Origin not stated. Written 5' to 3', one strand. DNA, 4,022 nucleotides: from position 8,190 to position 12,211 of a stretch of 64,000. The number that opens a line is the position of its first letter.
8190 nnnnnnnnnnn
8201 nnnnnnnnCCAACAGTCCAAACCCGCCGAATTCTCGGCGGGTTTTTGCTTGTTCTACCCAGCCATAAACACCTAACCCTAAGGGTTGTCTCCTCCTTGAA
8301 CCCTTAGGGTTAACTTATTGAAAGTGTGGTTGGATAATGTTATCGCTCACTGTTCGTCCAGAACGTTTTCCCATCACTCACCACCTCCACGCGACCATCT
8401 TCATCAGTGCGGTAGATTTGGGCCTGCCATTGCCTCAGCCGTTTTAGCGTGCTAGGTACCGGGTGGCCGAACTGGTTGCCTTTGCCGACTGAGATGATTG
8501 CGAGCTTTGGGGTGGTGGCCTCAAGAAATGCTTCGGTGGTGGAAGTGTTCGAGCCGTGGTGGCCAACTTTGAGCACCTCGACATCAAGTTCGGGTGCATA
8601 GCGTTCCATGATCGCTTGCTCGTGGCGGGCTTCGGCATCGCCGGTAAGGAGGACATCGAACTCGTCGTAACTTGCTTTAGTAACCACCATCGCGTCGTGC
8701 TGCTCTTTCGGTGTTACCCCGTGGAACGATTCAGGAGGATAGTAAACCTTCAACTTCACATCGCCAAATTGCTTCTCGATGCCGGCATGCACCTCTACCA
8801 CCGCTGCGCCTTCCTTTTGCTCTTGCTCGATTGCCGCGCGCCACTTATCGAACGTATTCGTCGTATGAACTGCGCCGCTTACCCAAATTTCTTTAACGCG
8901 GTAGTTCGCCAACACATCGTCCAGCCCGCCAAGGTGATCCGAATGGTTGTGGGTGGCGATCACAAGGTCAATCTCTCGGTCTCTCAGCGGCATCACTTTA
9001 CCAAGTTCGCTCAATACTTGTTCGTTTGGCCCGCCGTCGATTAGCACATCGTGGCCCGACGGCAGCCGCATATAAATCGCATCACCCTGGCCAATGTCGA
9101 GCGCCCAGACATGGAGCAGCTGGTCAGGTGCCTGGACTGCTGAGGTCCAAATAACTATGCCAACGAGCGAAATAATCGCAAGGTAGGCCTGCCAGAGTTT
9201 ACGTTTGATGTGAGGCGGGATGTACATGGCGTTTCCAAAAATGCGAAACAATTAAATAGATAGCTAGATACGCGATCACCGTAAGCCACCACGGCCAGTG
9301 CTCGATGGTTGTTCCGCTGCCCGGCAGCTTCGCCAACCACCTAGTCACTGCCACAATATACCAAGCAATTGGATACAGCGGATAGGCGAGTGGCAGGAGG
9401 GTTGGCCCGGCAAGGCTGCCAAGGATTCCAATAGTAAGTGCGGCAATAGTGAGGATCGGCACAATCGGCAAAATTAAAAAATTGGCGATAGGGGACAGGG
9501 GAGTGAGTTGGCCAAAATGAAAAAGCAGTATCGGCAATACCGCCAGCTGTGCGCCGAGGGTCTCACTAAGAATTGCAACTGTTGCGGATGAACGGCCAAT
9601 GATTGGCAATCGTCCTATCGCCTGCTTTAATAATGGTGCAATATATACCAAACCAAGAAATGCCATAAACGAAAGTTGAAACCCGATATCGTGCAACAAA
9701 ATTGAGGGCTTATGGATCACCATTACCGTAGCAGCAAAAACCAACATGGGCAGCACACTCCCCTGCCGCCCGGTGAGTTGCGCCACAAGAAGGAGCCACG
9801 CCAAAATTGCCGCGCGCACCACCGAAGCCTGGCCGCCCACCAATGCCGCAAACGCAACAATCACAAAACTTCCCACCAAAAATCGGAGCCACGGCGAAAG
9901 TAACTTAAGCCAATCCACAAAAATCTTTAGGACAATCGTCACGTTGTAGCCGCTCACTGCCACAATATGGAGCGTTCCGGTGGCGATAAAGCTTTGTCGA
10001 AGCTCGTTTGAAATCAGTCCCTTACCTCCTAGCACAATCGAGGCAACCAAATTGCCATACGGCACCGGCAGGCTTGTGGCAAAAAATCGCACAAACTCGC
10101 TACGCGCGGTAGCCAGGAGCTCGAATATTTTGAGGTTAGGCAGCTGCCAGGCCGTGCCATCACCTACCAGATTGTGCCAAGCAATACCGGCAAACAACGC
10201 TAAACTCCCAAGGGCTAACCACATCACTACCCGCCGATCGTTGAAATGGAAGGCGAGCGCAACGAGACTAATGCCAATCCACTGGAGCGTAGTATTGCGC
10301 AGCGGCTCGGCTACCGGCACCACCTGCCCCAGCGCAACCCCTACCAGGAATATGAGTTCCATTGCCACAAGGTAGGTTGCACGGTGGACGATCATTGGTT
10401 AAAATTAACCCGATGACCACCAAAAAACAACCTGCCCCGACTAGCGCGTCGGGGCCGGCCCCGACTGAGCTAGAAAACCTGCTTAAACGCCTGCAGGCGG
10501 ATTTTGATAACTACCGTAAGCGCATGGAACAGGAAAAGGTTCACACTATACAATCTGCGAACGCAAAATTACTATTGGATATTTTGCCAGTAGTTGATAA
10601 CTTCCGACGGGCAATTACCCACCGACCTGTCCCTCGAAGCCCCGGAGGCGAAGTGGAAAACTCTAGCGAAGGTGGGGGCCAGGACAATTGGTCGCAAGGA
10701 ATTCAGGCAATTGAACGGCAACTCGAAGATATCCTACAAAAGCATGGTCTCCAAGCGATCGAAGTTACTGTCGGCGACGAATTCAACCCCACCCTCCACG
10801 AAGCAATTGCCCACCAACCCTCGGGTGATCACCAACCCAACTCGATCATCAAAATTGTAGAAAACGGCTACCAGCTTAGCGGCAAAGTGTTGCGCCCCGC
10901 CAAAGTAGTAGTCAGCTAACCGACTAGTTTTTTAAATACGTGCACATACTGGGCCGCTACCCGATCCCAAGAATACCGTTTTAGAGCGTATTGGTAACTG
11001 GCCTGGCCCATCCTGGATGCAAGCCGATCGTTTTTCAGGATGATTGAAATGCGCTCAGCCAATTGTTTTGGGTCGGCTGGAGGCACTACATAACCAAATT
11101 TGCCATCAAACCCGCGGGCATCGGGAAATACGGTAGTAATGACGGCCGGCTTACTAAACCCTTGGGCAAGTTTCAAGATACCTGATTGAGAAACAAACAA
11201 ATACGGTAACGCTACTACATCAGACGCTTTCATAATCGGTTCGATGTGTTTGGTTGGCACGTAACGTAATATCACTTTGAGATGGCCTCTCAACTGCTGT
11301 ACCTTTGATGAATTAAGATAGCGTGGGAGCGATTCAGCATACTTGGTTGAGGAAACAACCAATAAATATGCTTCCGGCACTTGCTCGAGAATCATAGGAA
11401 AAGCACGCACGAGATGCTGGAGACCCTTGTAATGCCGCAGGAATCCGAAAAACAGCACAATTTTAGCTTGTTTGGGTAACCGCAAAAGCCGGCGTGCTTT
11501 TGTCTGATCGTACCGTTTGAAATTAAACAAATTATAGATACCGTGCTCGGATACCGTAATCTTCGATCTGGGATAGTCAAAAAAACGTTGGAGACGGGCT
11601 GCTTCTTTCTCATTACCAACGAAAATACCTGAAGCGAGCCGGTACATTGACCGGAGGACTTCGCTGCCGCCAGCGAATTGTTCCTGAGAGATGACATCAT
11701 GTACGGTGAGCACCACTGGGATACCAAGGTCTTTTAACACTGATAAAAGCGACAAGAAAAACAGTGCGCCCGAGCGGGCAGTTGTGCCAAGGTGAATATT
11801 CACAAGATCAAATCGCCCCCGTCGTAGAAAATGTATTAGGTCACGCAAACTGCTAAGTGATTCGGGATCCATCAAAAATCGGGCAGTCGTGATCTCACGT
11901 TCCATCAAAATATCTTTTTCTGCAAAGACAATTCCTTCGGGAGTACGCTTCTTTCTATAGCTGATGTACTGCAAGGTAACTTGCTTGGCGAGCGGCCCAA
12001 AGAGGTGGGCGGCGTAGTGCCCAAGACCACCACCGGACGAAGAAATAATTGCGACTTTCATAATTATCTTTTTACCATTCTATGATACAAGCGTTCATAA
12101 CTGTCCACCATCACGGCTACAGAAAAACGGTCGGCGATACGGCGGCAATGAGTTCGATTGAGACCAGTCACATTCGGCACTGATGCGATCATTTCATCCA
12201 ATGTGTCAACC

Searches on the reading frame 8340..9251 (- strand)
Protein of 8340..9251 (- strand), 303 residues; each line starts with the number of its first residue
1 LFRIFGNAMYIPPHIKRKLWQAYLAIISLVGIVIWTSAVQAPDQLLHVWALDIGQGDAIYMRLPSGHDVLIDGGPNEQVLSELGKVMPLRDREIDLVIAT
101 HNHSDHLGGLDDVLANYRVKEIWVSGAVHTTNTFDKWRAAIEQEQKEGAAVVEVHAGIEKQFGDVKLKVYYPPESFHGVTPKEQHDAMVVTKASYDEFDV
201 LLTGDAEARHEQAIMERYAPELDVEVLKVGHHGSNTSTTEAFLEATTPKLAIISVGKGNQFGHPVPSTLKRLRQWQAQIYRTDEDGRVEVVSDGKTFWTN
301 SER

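Call 8: search_protein_families(library=pfam, proteins=[window:8340-9251:-])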
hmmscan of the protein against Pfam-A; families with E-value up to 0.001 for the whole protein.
window:8340-9251:- (303 aa): 2 families
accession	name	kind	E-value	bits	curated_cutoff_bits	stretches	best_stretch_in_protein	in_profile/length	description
PF00753.33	Lactamase_B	-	2.6e-17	63.9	22.7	1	54-256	4-195/196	Metallo-beta-lactamase superfamily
PF12706.13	Lactamase_B_2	-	2e-11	44.3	27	1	68-230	2-165/200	Beta-lactamase superfamily domain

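Call 49: find_homologous_proteins(query=window:8340-9251:-, max_evalue=1e-40)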
Query window:8340-9251:- (303 aa): 3443 proteins with E <= 1e-40 among 8000 candidates; the best 120 are listed.
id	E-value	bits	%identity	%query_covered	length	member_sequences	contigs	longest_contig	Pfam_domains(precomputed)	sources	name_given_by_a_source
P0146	1.1e-185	634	95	97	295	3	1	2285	PF12706.14,PF00753.34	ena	-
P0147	5.1e-170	583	86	97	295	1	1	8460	PF12706.14,PF23023.2,PF00753.34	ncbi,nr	ncbi:MBL fold metallo-hydrolase [Candidatus Berkelbacteria bacterium]|nr:MBL fold metallo-hydrolase 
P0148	1.1e-163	562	82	97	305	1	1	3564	PF12706.14,PF00753.34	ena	-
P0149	1.1e-163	562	86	96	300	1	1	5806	PF12706.14,PF23023.2,PF00753.34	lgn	-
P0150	7.3e-127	441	66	97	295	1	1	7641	PF12706.14,PF00753.34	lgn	-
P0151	6.3e-118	412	60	97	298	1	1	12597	PF12706.14,PF00753.34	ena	-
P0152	7.5e-95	336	51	97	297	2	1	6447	PF12706.14,PF00753.34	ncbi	-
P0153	4.6e-83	297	51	89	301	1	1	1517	PF12706.14,PF00753.34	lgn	-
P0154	4.6e-82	294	48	92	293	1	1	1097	PF12706.14,PF00753.34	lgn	-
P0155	2.2e-81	292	49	93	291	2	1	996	PF12706.14,PF00753.34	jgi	jgi:beta-lactamase superfamily II metal-dependent hydrolase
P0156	2.1e-80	288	47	96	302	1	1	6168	PF12706.14,PF00753.34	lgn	-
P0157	1.4e-79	286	48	89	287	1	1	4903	PF00753.34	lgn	-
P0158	2.5e-78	281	46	92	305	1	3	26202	PF12706.14,PF00753.34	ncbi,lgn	-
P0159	5.7e-78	280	47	90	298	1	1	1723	PF12706.14,PF00753.34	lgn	-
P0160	9.2e-78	280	46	92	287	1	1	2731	PF12706.14,PF00753.34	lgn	-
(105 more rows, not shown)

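Call 50: find_encoding_contigs(protein=P0146, flank=3500, max_places=2)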
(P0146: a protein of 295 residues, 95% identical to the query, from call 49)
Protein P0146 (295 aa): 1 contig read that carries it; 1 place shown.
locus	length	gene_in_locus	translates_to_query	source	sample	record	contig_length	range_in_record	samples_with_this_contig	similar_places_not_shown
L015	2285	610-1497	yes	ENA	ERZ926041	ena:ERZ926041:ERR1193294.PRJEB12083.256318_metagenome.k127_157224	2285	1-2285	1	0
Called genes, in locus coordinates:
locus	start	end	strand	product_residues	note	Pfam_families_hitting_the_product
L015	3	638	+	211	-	?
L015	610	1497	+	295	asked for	PF00753:Lactamase_B, PF12706:Lactamase_B_2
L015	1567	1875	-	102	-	-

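Call 51: find_encoding_contigs(protein=P0147, flank=3500, max_places=2)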
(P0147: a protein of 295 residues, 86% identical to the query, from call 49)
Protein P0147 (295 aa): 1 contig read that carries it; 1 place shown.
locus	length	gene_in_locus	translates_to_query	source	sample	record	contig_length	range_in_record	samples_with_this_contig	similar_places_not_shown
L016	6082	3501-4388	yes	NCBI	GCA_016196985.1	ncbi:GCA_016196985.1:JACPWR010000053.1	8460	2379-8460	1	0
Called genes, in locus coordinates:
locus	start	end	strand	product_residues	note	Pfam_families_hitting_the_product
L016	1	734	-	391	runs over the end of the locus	PF13439:Glyco_transf_4, PF00534:Glycos_transf_1, PF13692:Glyco_trans_1_4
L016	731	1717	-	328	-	PF01408:GFO_IDH_MocA, PF03447:NAD_binding_3 (weak)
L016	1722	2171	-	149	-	PF01025:GrpE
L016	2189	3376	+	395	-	PF03772:Competence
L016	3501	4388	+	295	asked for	PF23023:Anti-Pycsar_Apyc1 (faint), PF00753:Lactamase_B, PF12706:Lactamase_B_2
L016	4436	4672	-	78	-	-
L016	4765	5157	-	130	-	-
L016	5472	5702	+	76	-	-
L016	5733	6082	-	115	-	?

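Call 52: find_encoding_contigs(protein=P0148, flank=3500, max_places=2)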
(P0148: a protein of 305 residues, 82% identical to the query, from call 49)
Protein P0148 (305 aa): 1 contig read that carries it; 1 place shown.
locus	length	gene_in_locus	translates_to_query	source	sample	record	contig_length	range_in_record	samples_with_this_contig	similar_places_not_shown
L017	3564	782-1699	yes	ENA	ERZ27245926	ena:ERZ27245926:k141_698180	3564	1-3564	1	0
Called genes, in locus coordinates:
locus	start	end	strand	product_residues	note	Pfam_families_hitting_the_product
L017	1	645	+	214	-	?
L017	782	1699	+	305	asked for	PF00753:Lactamase_B, PF12706:Lactamase_B_2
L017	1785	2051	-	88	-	-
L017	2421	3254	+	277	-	-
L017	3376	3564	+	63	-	?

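Call 53: find_encoding_contigs(protein=P0149, flank=3500, max_places=2)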
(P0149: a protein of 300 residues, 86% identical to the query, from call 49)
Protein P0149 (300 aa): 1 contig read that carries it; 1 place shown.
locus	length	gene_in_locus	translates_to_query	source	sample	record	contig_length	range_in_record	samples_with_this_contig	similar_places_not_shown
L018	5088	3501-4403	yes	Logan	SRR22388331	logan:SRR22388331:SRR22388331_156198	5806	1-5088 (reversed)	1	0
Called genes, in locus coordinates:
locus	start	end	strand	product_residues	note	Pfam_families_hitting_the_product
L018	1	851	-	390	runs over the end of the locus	PF13439:Glyco_transf_4, PF00534:Glycos_transf_1, PF13692:Glyco_trans_1_4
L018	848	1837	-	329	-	PF01408:GFO_IDH_MocA, PF03447:NAD_binding_3 (weak)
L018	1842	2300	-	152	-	PF01025:GrpE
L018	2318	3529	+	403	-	PF03772:Competence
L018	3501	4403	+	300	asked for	PF23023:Anti-Pycsar_Apyc1 (faint), PF00753:Lactamase_B, PF12706:Lactamase_B_2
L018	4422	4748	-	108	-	-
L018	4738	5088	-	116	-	?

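Call 61: find_encoding_contigs(protein=P0150, flank=3500, max_places=2)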
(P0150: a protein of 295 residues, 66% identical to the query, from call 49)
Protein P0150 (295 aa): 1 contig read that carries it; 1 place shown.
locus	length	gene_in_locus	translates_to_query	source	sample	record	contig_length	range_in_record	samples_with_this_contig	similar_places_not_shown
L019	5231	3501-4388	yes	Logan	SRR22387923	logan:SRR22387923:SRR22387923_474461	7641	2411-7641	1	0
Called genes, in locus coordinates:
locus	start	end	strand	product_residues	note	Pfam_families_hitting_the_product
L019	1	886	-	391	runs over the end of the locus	PF13439:Glyco_transf_4, PF00534:Glycos_transf_1, PF13692:Glyco_trans_1_4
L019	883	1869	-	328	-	PF01408:GFO_IDH_MocA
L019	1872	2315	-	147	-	PF01025:GrpE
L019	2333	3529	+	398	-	PF03772:Competence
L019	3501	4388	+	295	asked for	PF00753:Lactamase_B, PF12706:Lactamase_B_2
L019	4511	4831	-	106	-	-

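Call 62: find_encoding_contigs(protein=P0151, flank=3500, max_places=2)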
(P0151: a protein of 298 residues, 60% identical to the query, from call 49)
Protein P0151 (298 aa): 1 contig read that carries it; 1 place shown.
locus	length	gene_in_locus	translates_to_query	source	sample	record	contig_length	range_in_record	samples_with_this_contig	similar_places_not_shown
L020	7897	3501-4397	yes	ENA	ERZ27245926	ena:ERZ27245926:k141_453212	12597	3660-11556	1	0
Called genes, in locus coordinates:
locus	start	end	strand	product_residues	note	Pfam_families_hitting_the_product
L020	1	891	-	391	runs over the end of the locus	PF13439:Glyco_transf_4, PF00534:Glycos_transf_1, PF13692:Glyco_trans_1_4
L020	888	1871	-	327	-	PF01408:GFO_IDH_MocA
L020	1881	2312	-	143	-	PF01025:GrpE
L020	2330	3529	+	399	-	PF03772:Competence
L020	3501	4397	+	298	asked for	PF00753:Lactamase_B, PF12706:Lactamase_B_2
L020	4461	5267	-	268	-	PF00696:AA_kinase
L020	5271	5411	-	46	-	-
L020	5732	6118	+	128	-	-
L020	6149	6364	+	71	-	-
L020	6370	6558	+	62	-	-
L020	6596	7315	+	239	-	PF20772:TACO1_YebC_N, PF01709:Transcrip_reg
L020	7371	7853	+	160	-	PF02075:RuvC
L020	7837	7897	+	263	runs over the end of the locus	PF00480:ROK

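Call 79: search_protein_families(library=ncbifam, proteins=[L020:4461-5267:-], max_evalue=1)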
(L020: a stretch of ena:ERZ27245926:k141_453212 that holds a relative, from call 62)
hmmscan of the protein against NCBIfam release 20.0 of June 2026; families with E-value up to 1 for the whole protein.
L020:4461-5267:- (268 aa): 8 families
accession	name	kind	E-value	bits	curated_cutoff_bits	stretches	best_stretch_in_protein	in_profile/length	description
TIGR01027.1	proB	equivalog_domain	2.8e-37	128.7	186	1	9-240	3-235/363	glutamate 5-kinase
TIGR01092.1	P5CS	equivalog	1.6e-20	72.9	796.75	1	9-240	10-257/715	delta l-pyrroline-5-carboxylate synthetase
NF040647.1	IPPK_Arch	equivalog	2.1e-07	30.5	120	1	141-241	138-243/259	isopentenyl phosphate kinase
TIGR00761.1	argB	equivalog_domain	5.9e-07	29.3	151.3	1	124-230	126-226/231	acetylglutamate kinase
NF010660.0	PRK14058.1-2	equivalog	6e-07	29.5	241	1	143-240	154-244/249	[LysW]-aminoadipate/[LysW]-glutamate kinase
NF010662.0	PRK14058.1-4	equivalog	0.00038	19.7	194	1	124-231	139-237/264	[LysW]-aminoadipate/[LysW]-glutamate kinase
NF003641.0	PRK05279.1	equivalog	0.014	14.3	344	1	125-254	160-286/441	amino-acid N-acetyltransferase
NF010659.0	PRK14058.1-1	equivalog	0.086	11.9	223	1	129-234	146-245/267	[LysW]-aminoadipate kinase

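Call 90: find_encoding_contigs(protein=P0152, flank=3500, max_places=2)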
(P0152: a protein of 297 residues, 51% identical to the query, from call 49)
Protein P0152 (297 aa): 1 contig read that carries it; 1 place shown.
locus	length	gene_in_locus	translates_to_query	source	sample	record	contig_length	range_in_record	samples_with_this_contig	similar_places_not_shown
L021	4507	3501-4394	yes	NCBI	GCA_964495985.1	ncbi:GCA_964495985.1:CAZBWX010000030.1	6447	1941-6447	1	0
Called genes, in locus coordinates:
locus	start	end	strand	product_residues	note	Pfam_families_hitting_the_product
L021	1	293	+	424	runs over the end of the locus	PF00675:Peptidase_M16, PF05193:Peptidase_M16_C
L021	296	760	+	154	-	PF00334:NDK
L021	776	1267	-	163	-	PF03703:bPH_2 (weak)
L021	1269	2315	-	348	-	PF00953:Glycos_transf_4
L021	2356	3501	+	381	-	PF07992:Pyr_redox_2, PF00070:Pyr_redox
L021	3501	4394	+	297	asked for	PF00753:Lactamase_B, PF12706:Lactamase_B_2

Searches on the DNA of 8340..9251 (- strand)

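Call 64: search_rna_families(source=L020, start=5380, end=5760, threshold=evalue, max_evalue=10, show_alignments=2)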
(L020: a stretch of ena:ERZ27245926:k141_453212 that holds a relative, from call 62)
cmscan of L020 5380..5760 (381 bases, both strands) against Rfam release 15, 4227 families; matches with E-value up to 10: 2.
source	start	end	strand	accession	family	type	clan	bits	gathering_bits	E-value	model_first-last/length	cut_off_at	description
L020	5465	5639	-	RF00230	T-box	Cis-reg; leader;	-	30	93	4.7e-05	1-219/219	no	T-box leader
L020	5459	5625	+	RF00260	HepC_CRE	Cis-reg;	-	9.6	140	4.1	1-176/176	no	Hepatitis C virus (HCV) cis-acting replication element (CRE)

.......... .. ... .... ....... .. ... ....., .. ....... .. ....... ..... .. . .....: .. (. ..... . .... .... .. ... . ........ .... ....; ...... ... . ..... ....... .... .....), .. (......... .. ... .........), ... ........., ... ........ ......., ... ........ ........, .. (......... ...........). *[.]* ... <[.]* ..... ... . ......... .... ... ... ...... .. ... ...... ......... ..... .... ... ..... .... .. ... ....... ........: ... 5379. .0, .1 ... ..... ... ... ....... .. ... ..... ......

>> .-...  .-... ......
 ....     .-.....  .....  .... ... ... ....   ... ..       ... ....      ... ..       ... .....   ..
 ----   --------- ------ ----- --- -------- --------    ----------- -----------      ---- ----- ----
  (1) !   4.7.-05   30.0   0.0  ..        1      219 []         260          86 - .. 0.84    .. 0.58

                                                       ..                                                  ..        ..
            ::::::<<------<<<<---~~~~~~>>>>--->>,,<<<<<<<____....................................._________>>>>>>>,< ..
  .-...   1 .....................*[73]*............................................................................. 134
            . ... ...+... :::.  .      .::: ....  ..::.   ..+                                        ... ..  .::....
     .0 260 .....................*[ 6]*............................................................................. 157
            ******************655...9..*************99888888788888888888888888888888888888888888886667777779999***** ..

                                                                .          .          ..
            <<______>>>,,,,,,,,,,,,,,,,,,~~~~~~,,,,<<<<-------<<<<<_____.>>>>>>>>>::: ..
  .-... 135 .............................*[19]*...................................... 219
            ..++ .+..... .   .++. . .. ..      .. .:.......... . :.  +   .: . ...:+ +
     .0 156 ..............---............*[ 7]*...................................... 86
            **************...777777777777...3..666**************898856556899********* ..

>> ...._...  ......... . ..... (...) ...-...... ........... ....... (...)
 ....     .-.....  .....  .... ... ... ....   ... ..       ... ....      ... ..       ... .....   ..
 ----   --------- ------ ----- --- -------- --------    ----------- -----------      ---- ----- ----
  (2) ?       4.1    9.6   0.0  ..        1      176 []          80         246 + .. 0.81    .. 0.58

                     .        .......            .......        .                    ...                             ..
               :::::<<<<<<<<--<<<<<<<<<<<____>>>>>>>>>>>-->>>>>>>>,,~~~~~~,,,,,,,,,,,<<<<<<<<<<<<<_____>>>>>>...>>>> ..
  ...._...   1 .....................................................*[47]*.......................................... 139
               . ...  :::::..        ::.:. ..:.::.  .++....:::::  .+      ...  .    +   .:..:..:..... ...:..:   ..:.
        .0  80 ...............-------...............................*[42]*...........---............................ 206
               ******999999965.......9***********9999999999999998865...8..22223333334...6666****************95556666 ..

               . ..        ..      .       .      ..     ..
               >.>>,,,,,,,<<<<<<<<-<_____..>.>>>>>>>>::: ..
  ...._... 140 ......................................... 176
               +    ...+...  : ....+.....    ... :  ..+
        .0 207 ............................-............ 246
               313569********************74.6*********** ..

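Call 95: search_rna_families(sources=[L011, L015, L016, L019], threshold=evalue, max_evalue=1)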
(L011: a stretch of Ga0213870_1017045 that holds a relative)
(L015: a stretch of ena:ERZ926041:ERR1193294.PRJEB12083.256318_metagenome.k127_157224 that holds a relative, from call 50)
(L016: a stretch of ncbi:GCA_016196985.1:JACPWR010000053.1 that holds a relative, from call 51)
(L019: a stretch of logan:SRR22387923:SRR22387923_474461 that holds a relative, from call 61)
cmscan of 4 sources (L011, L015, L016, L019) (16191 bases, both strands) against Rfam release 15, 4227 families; matches with E-value up to 1: 2.
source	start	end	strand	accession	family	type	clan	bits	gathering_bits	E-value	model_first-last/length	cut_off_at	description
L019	4462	4534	-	RF02837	anti-hemB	Gene; sRNA;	-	30.8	49.5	0.00074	1-81/81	no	Burkholderia RNA 7 (anti-hemB)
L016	3368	3481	-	RF04071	MIR2863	Gene; miRNA;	CL00139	24.5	94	0.44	1-113/113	no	MIR2863 microRNA precursor family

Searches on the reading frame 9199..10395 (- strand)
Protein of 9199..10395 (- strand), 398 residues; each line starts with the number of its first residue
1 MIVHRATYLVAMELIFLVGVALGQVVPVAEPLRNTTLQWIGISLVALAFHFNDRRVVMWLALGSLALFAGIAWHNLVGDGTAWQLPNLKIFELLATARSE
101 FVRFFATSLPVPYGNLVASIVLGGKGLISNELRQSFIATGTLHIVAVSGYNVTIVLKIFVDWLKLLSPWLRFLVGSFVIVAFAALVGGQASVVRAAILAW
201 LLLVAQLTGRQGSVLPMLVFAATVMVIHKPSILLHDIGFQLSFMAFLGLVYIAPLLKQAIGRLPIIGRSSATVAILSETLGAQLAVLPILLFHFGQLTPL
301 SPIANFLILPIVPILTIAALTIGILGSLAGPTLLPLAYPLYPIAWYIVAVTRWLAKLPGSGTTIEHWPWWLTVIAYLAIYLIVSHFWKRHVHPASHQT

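Call 8: search_protein_families(library=pfam, proteins=[window:9199-10395:-])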
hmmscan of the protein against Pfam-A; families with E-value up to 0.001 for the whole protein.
window:9199-10395:- (398 aa): 1 family
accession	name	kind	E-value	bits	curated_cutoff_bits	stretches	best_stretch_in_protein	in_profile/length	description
PF03772.21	Competence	-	1.7e-45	155.9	23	1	120-387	1-268/270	Competence protein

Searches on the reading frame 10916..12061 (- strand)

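Call 81: search_protein_families(library=pfam, proteins=[window:10916-12061:-], max_evalue=0.00001)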
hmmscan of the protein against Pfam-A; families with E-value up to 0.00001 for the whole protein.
window:10916-12061:- (381 aa): 4 families
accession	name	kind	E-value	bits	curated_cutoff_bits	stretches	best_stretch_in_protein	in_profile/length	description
PF13692.12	Glyco_trans_1_4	-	3e-15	57.2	27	1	200-344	2-142/142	Glycosyl transferases group 1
PF00534.26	Glycos_transf_1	-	1.5e-13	51.1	26.4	1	186-357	2-171/172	Glycosyl transferases group 1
PF13439.12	Glyco_transf_4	-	1e-10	42.4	28.5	1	11-175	2-166/170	Glycosyltransferase Family 4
PF13579.12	Glyco_trans_4_4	-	9.4e-09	36.2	29.7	1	61-170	44-154/158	Glycosyl transferase 4-like domain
